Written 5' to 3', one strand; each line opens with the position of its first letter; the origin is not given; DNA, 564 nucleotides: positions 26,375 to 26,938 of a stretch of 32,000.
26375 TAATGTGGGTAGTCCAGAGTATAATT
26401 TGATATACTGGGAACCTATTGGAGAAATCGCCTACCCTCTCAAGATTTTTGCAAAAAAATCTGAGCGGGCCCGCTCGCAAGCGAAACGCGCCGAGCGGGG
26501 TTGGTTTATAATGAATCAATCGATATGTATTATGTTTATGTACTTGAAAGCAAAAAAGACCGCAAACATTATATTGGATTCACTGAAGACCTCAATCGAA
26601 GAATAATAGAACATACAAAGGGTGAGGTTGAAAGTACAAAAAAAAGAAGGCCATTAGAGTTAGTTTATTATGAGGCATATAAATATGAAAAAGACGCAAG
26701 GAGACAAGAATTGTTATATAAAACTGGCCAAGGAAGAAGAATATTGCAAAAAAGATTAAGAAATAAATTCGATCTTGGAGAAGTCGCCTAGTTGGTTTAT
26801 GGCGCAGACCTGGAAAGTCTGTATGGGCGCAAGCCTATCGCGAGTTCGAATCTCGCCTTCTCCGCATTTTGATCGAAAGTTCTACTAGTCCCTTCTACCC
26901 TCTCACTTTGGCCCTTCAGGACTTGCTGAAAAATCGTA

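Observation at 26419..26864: tRNA-Ser locus rebuilt around a GIY-YIG cassette: duplicated tRNA 5' pieces, and an ORF whose stop codon lies inside the tRNA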

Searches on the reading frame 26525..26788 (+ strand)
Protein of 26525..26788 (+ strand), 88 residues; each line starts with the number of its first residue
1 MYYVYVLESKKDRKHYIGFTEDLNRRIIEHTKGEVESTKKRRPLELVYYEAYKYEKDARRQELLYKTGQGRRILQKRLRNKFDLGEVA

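Call 9: search_protein_families(library=pfam, proteins=[window:26525-26788:+], max_evalue=0.01)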
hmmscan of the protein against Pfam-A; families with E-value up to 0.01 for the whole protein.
window:26525-26788:+ (88 aa): 2 families
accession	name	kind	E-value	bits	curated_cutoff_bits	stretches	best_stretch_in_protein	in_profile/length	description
PF01541.30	GIY-YIG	-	6.1e-14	52.5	22.6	1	1-67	1-70/78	GIY-YIG catalytic domain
PF10544.15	T5orf172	-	0.00042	21.2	20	1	3-62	2-60/101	T5orf172 domain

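Call 11: find_homologous_proteins(query=window:26525-26788:+)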
Query window:26525-26788:+ (88 aa): 399 proteins with E <= 0.001 among 406 candidates; the best 120 are listed.
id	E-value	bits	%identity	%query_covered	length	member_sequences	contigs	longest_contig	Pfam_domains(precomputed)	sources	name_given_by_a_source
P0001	4.7e-37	143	77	100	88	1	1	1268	PF01541.31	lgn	-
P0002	2.1e-29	119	68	100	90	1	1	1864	PF01541.31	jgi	jgi:putative endonuclease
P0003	1.1e-28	116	66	91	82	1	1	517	PF01541.31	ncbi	-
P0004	1.3e-28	116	72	90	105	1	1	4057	PF01541.31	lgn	-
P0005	3.1e-28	115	65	91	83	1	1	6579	PF01541.31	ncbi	-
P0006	4.4e-28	115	69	89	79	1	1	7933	PF01541.31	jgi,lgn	-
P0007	5.3e-28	114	75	90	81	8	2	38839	PF01541.31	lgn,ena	-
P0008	7.1e-28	114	72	90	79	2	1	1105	PF01541.31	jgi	-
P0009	8.8e-28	114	100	64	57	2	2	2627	PF01541.31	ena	-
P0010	1.0e-27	113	74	89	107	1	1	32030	PF01541.31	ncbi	-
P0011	3.1e-27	112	69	91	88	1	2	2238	PF01541.31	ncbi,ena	-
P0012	5.2e-27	111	67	90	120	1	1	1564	PF01541.31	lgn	-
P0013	5.3e-27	111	67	89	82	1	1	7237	PF01541.31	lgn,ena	-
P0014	2.1e-26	109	68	89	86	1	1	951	PF01541.31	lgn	-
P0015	4.7e-26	108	65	91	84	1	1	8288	PF10544.16,PF01541.31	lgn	-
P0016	1.1e-25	107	70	90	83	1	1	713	PF10544.16,PF01541.31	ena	-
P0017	3.9e-25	105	67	89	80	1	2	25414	PF01541.31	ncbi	-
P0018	4.3e-25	105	70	90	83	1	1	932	PF01541.31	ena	-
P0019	7.3e-25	104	65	89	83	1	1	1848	PF01541.31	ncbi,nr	ncbi:MAG: GIY-YIG nuclease family protein [Candidatus Portnoybacteria bacterium]|nr:GIY-YIG nuclease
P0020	2.3e-24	103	64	100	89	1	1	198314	PF01541.31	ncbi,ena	ncbi:MAG: GIY-YIG nuclease family protein [Patescibacteria group bacterium]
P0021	2.4e-24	103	66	90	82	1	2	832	PF01541.31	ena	-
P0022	2.9e-24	102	67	90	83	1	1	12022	PF10544.16,PF01541.31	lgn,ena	-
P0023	3.7e-24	102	65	89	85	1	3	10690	PF01541.31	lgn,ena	-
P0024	5.1e-24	102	63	91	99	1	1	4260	PF01541.31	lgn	-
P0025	6.8e-24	101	60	89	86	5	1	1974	PF01541.31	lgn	-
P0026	2.5e-23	99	67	89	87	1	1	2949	PF01541.31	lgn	-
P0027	7.7e-23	98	66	86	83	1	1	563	PF01541.31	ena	-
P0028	8.0e-23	98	65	90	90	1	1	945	PF01541.31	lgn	-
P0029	1.7e-22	97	65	89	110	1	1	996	PF01541.31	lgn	-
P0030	2.7e-22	96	64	89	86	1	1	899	PF01541.31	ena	-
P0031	3.4e-22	96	58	94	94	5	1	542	PF01541.31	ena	-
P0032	3.6e-22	96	64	89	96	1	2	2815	PF01541.31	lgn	-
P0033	4.0e-22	96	60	89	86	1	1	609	PF01541.31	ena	-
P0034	4.3e-22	95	60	89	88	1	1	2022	PF01541.31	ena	-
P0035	5.5e-22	95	63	89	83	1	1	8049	PF01541.31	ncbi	-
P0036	1.3e-21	94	63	89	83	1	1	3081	PF01541.31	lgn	-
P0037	1.6e-21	94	57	94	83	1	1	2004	PF10544.16,PF01541.31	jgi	-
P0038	1.6e-21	94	61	91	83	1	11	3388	PF01541.31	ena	-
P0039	2.8e-21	93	62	89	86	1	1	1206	PF01541.31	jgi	-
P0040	3.8e-21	92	60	89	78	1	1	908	PF01541.31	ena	-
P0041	7.8e-21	91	60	89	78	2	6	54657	PF01541.31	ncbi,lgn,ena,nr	ncbi:MAG TPA: GIY-YIG nuclease family protein [Candidatus Moranbacteria bacterium]|nr:GIY-YIG nuclea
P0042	1.4e-20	91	60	89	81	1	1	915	PF01541.31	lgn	-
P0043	2.2e-20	90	60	89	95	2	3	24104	PF01541.31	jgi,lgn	-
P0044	2.2e-20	90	60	91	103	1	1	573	PF01541.31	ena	-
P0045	2.9e-20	90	56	91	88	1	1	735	PF01541.31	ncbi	-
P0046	3.0e-20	90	59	94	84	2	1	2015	PF10544.16,PF01541.31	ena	-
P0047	4.2e-20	89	54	94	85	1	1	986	PF01541.31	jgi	jgi:putative endonuclease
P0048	4.3e-20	89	55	91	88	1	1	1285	PF01541.31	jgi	jgi:putative endonuclease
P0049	4.9e-20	89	59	89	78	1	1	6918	PF01541.31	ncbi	-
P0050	5.1e-20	89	59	89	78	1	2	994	PF01541.31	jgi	-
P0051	5.2e-20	89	56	89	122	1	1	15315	PF01541.31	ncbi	-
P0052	5.7e-20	89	59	89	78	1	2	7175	PF01541.31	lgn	-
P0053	6.0e-20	89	59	89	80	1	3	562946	PF01541.31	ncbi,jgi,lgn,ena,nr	ncbi:MAG TPA: GIY-YIG nuclease family protein [Candidatus Magasanikbacteria bacterium]|nr:GIY-YIG nu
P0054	8.6e-20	88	56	89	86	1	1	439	PF10544.16,PF01541.31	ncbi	-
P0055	9.0e-20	88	55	93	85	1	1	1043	PF01541.31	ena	-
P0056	1.0e-19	88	58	89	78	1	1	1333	PF01541.31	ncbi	-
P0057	1.1e-19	88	57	91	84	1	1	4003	PF01541.31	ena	-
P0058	1.3e-19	88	57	90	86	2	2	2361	PF10544.16,PF01541.31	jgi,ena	-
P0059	1.3e-19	88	61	90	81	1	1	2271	PF01541.31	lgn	-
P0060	1.5e-19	87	55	89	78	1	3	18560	PF01541.31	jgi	-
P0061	1.7e-19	87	59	91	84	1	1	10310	PF10544.16,PF01541.31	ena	-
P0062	1.7e-19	87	56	91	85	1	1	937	PF10544.16,PF01541.31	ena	-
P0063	2.2e-19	87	60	91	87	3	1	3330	PF01541.31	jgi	jgi:putative endonuclease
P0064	2.3e-19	87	58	81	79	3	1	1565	PF01541.31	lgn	-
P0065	2.4e-19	87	59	91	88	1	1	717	PF01541.31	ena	-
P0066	2.5e-19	87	54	94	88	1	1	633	PF01541.31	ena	-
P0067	2.6e-19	87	56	93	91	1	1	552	PF01541.31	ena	-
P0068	2.6e-19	87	59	89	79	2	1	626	PF01541.31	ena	-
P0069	2.7e-19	87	51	100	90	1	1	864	PF10544.16,PF01541.31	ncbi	-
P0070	2.7e-19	87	59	91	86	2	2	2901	PF10544.16,PF01541.31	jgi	jgi:putative endonuclease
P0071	2.8e-19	86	58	91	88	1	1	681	PF01541.31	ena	-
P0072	2.8e-19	86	56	89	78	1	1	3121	PF01541.31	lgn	-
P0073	3.5e-19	86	52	97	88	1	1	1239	PF01541.31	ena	-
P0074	4.0e-19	86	59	91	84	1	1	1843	PF10544.16,PF01541.31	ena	-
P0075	4.1e-19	86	55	91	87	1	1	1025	PF01541.31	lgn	-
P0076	4.6e-19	86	58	94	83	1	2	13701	PF01541.31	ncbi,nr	ncbi:MAG: GIY-YIG nuclease family protein [Candidatus Marinimicrobia bacterium]|nr:GIY-YIG nuclease 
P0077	4.7e-19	86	57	94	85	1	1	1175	PF10544.16,PF01541.31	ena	-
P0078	5.1e-19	86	59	91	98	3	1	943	PF01541.31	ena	-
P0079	6.8e-19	85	59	77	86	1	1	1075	PF01541.31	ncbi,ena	-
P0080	6.9e-19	85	58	89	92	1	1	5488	PF01541.31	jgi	jgi:putative endonuclease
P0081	7.8e-19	85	56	91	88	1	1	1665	PF10544.16,PF01541.31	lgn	-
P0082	8.0e-19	85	57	90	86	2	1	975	PF01541.31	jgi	jgi:putative endonuclease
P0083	8.5e-19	85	60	91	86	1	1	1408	PF10544.16,PF01541.31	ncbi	-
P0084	8.7e-19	85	53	91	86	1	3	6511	PF01541.31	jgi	-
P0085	8.8e-19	85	54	94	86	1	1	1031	PF10544.16,PF01541.31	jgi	jgi:putative endonuclease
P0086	9.7e-19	85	55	99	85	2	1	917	PF01541.31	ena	-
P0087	1.0e-18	85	56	99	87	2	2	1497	PF01541.31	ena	-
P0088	1.1e-18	85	56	91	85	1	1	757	PF01541.31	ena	-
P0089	1.1e-18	85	59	89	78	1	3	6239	PF01541.31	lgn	-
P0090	1.2e-18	84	56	93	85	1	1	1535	PF01541.31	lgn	-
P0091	1.3e-18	84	56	93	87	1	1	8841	PF01541.31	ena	-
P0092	1.3e-18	84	53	91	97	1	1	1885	PF01541.31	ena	-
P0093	1.4e-18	84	55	94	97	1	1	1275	PF01541.31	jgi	-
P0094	1.5e-18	84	51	93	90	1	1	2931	PF01541.31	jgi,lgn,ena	-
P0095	1.6e-18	84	54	91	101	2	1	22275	PF01541.31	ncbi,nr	ncbi:MAG: GIY-YIG nuclease family protein [Candidatus Omnitrophica bacterium]|nr:GIY-YIG nuclease fa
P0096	2.4e-18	84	56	89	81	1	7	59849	PF01541.31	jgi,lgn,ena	-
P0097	2.4e-18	84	55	93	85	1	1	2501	PF01541.31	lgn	-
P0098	2.5e-18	83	55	94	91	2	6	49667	PF01541.31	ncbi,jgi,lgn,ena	-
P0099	2.6e-18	83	61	81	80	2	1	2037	PF01541.31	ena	-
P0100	2.6e-18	83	55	93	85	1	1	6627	PF01541.31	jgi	-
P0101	2.9e-18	83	54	94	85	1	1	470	PF01541.31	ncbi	-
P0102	3.0e-18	83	58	90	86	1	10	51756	PF01541.31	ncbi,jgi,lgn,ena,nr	ncbi:GIY-YIG nuclease family protein [Patescibacteria group bacterium]|nr:GIY-YIG nuclease family pr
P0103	3.2e-18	83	59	90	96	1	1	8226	PF01541.31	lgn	-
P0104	3.7e-18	83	56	90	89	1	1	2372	PF01541.31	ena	-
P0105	4.0e-18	83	53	94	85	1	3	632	PF01541.31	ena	-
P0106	4.1e-18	83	57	93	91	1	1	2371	PF01541.31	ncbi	ncbi:MAG: GIY-YIG nuclease family protein [bacterium]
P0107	4.5e-18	83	54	89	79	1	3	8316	PF01541.31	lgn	-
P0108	4.5e-18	83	61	81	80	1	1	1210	PF01541.31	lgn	-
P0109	4.6e-18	83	51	91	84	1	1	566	PF01541.31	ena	-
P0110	5.2e-18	82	58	91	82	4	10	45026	PF01541.31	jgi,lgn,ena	-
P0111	5.3e-18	82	55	91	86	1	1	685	PF01541.31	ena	-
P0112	5.3e-18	82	68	70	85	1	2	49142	PF10544.16,PF01541.31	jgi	jgi:putative endonuclease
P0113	5.3e-18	82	55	91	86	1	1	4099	PF01541.31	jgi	-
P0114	5.4e-18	82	53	94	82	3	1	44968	PF01541.31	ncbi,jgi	ncbi:MAG: GIY-YIG nuclease family protein [Candidatus Paceibacterota bacterium]|jgi:putative endonuc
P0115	5.6e-18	82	52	94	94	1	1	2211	PF01541.31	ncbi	-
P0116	5.7e-18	82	54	94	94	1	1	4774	PF01541.31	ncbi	-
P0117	5.8e-18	82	58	89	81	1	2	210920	PF10544.16,PF01541.31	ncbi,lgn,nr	ncbi:MAG: GIY-YIG nuclease family protein [Candidatus Brennerbacteria bacterium]|nr:GIY-YIG nuclease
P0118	5.8e-18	82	59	89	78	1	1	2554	PF01541.31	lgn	-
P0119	6.2e-18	82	51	95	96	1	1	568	PF01541.31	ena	-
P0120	7.1e-18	82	55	91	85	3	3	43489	PF10544.16,PF01541.31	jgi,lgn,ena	-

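Call 16: find_related_loci(query=A2, collection=genome_contigs, flank=3000)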
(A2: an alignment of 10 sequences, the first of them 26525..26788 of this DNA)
Query A2 (88 aa) in genome_contigs; peptide patterns used: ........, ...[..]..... (x = any residue, [..] = any of these).
142 stretches matched a pattern; 134 encode a relative of the query (tblastn E <= 1e-3); the best 80 are kept; 80 distinct loci.
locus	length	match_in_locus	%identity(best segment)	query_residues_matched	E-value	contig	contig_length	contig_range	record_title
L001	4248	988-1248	66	1-88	7e-34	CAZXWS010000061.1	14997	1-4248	MAG TPA_asm: uncultured Gammaproteobacteria bacterium isolate SRP135725_co2_706 genome assembly, contig: k141_3202366, w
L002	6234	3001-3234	74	1-78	8e-34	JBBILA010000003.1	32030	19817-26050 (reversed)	MAG: Candidatus Microgenomates bacterium isolate SIS170217_bin_199 NODE_184_length_32030_cov_7.87384, whole genome shotg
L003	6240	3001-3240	64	1-80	2e-33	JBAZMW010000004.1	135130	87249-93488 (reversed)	MAG: Patescibacteria group bacterium isolate SO_2017_LW4_52 scaffold_135_c1_LW137-91_2017, whole genome shotgun sequence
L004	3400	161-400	65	1-80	3e-33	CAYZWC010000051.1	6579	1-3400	MAG TPA_asm: uncultured Gammaproteobacteria bacterium isolate SRP141376_co1_229 genome assembly, contig: NODE_19678_leng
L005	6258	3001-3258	60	1-86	4e-32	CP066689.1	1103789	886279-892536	MAG: Candidatus Roizmanbacteria bacterium isolate NC_groundwater_538_Ag_S-0.1um_35_236 chromosome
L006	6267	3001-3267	67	1-88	9e-32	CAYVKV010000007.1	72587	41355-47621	MAG TPA_asm: uncultured Gammaproteobacteria bacterium isolate SRP269290_co1_86 genome assembly, contig: NODE_357_length_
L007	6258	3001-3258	67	1-88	2e-31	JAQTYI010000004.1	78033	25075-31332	MAG: Candidatus Portnoybacteria bacterium isolate STC_33 NODE_693_length_78033_cov_6.203271_Sandtown_C, whole genome sho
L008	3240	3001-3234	65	1-78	2e-30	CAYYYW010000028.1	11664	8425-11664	MAG TPA_asm: uncultured Gammaproteobacteria bacterium isolate SRP178699_co1_35 genome assembly, contig: NODE_7463_length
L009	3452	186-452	64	1-88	7e-30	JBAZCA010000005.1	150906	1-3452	MAG: Patescibacteria group bacterium isolate SO_2017_GW1_125 NODE_804_length_150906_cov_8.822694_OW334_2017, whole genom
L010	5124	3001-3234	69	1-78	7e-30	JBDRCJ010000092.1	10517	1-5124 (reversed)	MAG: Patescibacteria group bacterium isolate MEGAHIT-group-1.177 k141_11881868, whole genome shotgun sequence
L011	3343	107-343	65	1-79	1e-28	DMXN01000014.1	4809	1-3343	MAG TPA_asm: Candidatus Moraniibacteriota bacterium isolate UBA11696 contig_19045, whole genome shotgun sequence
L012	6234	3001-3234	64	1-78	7e-29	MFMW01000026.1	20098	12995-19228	MAG: Candidatus Kuenenbacteria bacterium RIFCSPHIGHO2_02_FULL_39_13 rifcsphigho2_02_scaffold_5151, whole genome shotgun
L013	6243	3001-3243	54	1-81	7e-26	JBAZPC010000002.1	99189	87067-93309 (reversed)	MAG: Candidatus Paceibacterota bacterium isolate SO_2017_SWC_20 scaffold_250_c1_LP-4_2017, whole genome shotgun sequence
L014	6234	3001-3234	58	1-78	3e-25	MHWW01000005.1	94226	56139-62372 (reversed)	MAG: Candidatus Zambryskibacteria bacterium RIFOXYC1_FULL_39_10 rifoxyc1_full_scaffold_137, whole genome shotgun sequenc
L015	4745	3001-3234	59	1-78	6e-25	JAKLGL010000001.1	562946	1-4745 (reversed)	MAG: Patescibacteria group bacterium isolate RA.bin39 RA.bin39_1, whole genome shotgun sequence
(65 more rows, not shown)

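Call 30: search_protein_families(library=ncbifam, proteins=[window:26525-26788:+], max_evalue=0.01)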
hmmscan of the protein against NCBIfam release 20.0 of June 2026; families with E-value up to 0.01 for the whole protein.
window:26525-26788:+ (88 aa): 1 family
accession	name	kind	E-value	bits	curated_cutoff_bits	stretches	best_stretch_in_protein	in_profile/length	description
TIGR01453.1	grpIintron_endo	subfamily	0.00027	21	56.05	1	4-39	4-39/215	group I intron endonuclease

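Call 35: search_solved_structures(query=A1, max_evalue=1, show_alignments=2)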
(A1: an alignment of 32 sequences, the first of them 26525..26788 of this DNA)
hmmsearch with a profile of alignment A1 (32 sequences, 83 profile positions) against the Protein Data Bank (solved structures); distinct sequences matched with E-value up to 1: 10.
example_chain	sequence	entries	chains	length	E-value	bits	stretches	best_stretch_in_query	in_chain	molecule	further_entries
1zg2_A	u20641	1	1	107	2.3e-12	50.2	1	2-69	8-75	Hypothetical UPF0213 protein BH0048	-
1ywl_A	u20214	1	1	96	6.6e-09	39.1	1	2-68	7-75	Hypothetical UPF0213 protein EF2693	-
7wme_A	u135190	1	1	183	0.00012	25.5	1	4-47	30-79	Structure-specific endonuclease subunit SLX1 homolog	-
4xlg_A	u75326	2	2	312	0.0016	21.8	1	2-77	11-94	Structure-specific endonuclease subunit SLX1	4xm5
7cq2_A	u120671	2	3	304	0.0021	21.5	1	2-77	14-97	Structure-specific endonuclease subunit SLX1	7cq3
6seh_C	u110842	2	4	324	0.0035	20.7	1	1-47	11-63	Structure-specific endonuclease subunit SLX1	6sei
7cq4_A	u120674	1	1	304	0.015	18.7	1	2-77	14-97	Structure-specific endonuclease subunit SLX1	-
1mk0_A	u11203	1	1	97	0.089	16.2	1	4-32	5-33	Intron-associated endonuclease 1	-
1iv8_A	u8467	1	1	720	0.23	14.9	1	14-42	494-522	MALTOOLIGOSYL TREHALOSE SYNTHASE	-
1yd6_A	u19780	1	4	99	0.29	14.6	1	5-58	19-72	UvrC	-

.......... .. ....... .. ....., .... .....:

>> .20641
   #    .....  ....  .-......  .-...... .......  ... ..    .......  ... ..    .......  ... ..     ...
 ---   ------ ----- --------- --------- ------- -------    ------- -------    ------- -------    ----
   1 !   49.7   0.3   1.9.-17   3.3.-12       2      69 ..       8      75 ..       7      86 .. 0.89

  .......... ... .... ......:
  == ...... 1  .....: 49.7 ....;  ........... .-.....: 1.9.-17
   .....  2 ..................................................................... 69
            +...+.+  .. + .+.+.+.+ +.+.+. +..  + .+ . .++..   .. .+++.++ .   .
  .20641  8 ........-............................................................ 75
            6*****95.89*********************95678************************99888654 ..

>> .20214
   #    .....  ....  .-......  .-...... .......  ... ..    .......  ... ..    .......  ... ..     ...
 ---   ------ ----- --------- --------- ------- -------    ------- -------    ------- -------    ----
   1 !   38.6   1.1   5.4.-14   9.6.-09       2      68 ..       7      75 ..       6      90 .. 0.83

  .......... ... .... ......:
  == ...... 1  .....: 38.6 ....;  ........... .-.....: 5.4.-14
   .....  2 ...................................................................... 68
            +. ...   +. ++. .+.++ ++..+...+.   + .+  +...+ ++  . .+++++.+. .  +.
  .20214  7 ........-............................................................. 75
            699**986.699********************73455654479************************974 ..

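Call 65: find_encoding_contigs(protein=P0009, flank=5000, max_places=10)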
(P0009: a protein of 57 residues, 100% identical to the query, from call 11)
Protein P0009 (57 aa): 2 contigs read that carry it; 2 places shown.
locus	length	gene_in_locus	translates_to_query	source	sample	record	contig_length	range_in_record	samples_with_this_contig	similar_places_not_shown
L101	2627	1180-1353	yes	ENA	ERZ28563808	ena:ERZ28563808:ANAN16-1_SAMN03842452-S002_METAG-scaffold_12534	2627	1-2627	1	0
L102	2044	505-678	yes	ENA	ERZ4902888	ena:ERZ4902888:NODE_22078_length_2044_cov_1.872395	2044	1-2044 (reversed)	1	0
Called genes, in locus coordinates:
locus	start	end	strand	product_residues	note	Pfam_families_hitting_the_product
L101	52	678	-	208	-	-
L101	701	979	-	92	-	-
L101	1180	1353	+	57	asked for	PF01541:GIY-YIG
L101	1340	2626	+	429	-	?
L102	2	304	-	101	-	?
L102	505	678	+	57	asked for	PF01541:GIY-YIG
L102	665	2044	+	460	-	?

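Call 67: search_protein_families(library=pfam, proteins=[L101:1340-2626:+, L101:701-979:-], max_evalue=0.01)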
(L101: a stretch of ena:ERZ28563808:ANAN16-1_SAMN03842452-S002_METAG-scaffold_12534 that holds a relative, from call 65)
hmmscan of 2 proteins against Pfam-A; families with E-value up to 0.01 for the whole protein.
L101:1340-2626:+ (429 aa): 1 family
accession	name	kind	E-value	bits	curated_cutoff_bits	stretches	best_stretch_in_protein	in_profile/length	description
PF11999.13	Ice_binding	-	1.6e-19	70.9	28.7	1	48-253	4-208/208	Ice-binding-like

L101:701-979:- (92 aa): 1 family
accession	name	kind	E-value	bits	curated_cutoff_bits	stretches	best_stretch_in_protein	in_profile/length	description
PF20462.4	DUF6715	-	0.0035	17.4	27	1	6-85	7-87/192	Domain of unknown function (DUF6715)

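Call 69: find_encoding_contigs(protein=P0001, flank=3000, max_places=4)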
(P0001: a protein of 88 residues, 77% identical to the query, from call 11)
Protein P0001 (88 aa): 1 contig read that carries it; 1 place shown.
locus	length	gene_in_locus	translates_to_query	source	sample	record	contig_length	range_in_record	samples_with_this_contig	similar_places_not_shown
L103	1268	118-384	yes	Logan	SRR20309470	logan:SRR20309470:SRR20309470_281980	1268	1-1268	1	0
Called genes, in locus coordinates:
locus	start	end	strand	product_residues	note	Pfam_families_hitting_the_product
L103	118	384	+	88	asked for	PF01541:GIY-YIG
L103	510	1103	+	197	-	PF02698:DUF218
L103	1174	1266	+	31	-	?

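Call 70: find_encoding_contigs(protein=P0002, flank=3000, max_places=4)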
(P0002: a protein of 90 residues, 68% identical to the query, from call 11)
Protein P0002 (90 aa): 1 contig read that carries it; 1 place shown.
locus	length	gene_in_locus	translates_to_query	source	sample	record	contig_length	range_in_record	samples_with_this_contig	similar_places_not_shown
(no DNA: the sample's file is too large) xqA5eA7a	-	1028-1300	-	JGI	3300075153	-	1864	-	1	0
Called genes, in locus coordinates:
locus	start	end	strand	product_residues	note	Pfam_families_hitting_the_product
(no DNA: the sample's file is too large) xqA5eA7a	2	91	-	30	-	?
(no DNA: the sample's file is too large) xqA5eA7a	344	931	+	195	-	PF00156:Pribosyltran (weak)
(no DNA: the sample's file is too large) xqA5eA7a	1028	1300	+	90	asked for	PF01541:GIY-YIG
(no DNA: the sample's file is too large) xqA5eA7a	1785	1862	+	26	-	?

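Call 83: search_protein_representatives(alignment_id=A1)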
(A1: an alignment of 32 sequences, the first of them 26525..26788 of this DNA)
Query: 32 sequences, 83 profile positions. Proteins with E-value up to 0.001 (for the whole library): 24203; up to 1e-10: 6330; up to 1e-30: 8. The best 150 are listed.
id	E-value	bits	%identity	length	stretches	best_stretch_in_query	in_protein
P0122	7.6e-40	151.1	-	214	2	1-78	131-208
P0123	3.4e-34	133.0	-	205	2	3-72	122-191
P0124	7.3e-32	125.5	-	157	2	9-76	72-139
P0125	1.3e-31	124.7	-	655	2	2-79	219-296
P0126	2.3e-31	123.9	-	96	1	1-80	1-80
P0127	3.0e-31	123.6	-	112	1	1-81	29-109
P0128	4.3e-31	123.1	-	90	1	1-81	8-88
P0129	5.2e-31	122.8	-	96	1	1-80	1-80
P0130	1.8e-30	121.0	-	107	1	2-80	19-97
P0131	1.9e-30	121.0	-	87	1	1-80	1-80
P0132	5.3e-30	119.5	-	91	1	1-81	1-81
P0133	5.9e-30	119.4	-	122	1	2-79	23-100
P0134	8.9e-30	118.8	-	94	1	2-80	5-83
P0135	9.3e-30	118.8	-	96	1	1-81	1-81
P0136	1.4e-29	118.2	-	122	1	1-80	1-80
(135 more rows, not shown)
